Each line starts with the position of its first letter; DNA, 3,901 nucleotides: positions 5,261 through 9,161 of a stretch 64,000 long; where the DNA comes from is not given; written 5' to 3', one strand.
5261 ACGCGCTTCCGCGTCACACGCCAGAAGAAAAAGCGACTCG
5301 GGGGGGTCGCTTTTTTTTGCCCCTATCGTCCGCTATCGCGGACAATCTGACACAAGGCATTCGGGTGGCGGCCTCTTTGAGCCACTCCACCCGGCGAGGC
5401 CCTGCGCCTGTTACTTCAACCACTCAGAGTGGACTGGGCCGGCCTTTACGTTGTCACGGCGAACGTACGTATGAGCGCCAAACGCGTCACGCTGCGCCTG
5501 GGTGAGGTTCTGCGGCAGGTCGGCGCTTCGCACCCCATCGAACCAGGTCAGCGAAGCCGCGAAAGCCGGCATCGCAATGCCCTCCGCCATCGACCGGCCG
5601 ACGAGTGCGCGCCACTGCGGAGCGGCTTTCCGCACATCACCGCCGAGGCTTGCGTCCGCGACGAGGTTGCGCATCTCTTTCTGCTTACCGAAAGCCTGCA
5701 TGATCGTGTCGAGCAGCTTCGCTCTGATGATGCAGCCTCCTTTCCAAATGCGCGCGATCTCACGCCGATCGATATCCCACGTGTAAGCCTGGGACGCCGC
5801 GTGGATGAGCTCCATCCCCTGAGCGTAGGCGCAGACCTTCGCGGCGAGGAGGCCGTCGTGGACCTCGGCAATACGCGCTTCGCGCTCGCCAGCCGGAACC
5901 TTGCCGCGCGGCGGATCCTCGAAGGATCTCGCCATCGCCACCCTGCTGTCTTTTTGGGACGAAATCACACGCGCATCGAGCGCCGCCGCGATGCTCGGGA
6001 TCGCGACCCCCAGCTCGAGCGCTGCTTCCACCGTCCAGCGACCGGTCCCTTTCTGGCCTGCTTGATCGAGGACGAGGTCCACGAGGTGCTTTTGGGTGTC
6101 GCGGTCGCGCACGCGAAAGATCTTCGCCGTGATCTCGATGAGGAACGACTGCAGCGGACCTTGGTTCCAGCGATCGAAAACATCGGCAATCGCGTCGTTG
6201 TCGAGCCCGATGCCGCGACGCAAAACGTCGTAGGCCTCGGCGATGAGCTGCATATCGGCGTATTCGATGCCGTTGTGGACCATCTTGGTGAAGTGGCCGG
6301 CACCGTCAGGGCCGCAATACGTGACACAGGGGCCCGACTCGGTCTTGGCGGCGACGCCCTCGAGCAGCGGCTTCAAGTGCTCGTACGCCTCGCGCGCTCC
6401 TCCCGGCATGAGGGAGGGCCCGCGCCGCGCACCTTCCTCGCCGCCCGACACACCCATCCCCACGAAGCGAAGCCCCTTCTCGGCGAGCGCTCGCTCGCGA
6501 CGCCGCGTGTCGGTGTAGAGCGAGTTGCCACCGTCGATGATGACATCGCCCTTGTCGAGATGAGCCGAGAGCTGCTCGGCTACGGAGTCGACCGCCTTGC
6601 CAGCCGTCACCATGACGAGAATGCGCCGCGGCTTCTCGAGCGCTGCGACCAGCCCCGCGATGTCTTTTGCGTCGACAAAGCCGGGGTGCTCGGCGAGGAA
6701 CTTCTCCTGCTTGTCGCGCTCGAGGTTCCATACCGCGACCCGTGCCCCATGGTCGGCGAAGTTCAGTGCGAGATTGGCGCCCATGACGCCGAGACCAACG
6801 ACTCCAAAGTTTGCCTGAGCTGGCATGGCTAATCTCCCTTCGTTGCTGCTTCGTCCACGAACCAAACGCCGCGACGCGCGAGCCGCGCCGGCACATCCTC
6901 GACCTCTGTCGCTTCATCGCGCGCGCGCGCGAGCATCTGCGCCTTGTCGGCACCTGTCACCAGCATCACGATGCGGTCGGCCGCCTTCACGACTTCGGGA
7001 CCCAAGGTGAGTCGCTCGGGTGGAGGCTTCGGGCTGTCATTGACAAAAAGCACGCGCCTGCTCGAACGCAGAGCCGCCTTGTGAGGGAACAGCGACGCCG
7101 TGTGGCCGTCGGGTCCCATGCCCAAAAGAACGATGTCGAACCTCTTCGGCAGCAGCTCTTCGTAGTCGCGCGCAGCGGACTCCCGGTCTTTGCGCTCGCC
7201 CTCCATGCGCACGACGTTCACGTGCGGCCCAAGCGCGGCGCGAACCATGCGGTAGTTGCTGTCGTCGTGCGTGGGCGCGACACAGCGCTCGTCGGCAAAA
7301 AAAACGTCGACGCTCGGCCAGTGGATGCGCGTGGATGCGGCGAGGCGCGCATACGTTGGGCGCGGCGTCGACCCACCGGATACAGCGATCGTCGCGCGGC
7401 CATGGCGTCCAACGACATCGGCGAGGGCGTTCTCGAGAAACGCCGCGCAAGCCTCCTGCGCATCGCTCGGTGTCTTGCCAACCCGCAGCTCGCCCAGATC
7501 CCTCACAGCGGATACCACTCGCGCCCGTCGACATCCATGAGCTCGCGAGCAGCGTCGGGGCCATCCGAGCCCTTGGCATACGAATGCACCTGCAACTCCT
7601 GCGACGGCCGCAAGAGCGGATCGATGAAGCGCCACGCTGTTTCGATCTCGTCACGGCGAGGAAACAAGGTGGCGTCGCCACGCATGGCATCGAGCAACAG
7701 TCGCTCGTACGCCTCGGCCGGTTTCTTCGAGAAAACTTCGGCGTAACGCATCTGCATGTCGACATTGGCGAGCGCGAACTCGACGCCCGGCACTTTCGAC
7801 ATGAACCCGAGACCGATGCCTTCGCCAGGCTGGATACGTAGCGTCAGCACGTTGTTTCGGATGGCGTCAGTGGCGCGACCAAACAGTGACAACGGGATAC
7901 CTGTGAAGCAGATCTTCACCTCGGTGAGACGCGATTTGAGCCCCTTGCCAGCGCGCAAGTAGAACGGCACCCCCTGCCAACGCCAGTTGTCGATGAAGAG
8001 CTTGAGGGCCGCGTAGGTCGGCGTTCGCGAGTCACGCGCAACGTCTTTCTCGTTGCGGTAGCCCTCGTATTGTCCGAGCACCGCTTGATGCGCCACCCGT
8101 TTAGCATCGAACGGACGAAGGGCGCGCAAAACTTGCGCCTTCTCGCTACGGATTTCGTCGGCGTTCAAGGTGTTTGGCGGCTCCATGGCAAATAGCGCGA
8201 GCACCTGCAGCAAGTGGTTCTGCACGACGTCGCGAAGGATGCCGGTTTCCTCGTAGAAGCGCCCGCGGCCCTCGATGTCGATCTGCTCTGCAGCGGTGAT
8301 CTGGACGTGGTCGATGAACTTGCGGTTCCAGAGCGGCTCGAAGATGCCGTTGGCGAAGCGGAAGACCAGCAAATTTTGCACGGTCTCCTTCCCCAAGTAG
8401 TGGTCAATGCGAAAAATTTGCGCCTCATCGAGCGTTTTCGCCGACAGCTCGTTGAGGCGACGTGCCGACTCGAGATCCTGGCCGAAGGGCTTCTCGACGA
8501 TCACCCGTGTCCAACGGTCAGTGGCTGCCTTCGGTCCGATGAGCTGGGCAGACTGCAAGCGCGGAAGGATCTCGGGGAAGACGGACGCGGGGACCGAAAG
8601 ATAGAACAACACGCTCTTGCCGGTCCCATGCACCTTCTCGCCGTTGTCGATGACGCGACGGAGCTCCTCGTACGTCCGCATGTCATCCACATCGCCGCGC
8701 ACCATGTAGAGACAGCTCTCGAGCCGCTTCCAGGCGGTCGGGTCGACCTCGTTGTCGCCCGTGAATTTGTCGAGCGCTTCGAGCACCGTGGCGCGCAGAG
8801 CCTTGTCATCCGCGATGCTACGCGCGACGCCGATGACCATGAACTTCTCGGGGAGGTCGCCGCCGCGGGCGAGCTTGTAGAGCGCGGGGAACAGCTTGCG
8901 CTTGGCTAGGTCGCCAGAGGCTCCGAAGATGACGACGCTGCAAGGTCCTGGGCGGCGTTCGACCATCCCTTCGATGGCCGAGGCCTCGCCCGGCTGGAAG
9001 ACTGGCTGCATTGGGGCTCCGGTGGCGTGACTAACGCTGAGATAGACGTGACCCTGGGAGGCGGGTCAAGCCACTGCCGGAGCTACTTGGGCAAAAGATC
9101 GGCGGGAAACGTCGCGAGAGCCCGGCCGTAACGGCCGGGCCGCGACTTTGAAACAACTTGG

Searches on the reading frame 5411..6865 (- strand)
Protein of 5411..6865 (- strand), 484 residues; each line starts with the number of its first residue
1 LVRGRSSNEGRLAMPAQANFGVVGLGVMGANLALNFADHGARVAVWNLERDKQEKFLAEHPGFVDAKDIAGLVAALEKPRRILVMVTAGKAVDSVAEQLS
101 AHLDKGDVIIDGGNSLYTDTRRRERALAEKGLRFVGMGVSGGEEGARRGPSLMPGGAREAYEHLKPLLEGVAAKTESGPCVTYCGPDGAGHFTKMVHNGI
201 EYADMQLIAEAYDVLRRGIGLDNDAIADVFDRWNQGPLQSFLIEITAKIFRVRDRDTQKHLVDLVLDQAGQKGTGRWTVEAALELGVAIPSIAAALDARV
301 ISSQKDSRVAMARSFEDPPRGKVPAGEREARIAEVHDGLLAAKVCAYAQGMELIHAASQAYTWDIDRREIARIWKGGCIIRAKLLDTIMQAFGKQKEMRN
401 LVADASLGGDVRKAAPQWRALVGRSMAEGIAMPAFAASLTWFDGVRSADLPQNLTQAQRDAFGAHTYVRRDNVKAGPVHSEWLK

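Call 52: search_protein_families(library=pfam, proteins=[window:5411-6865:-], max_evalue=0.0001)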
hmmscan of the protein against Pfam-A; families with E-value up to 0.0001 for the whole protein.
window:5411-6865:- (484 aa): 2 families
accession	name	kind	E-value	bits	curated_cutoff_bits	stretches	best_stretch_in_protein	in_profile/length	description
PF00393.24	6PGD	-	4.1e-114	381.3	27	1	190-482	1-290/290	6-phosphogluconate dehydrogenase, C-terminal domain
PF03446.21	NAD_binding_2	-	9.5e-49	165.9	21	1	20-183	2-158/161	NAD binding domain of 6-phosphogluconate dehydrogenase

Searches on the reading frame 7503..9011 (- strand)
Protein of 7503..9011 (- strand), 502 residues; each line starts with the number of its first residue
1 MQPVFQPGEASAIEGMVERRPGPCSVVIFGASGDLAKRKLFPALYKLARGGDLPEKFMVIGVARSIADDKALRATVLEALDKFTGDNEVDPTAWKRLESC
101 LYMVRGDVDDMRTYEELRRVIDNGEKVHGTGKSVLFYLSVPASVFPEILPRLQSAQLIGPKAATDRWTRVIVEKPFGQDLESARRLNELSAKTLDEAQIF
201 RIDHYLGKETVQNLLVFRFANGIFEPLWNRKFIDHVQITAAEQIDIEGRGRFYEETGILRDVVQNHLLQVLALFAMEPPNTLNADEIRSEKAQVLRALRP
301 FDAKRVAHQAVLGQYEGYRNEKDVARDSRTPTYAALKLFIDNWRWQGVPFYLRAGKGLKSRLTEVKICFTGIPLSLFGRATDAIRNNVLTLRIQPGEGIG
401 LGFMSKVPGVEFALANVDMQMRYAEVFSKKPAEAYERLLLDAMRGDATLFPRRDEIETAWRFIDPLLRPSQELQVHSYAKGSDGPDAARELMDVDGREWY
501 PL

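Call 52: search_protein_families(library=pfam, proteins=[window:7503-9011:-], max_evalue=0.0001)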
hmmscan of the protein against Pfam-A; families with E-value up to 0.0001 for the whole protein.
window:7503-9011:- (502 aa): 2 families
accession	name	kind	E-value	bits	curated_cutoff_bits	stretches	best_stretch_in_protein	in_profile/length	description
PF02781.21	G6PD_C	-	4.5e-114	380.9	27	1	215-499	1-295/296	Glucose-6-phosphate dehydrogenase, C-terminal domain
PF00479.28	G6PD_N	-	7.5e-60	203.1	22.1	1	27-213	1-183/183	Glucose-6-phosphate dehydrogenase, NAD binding domain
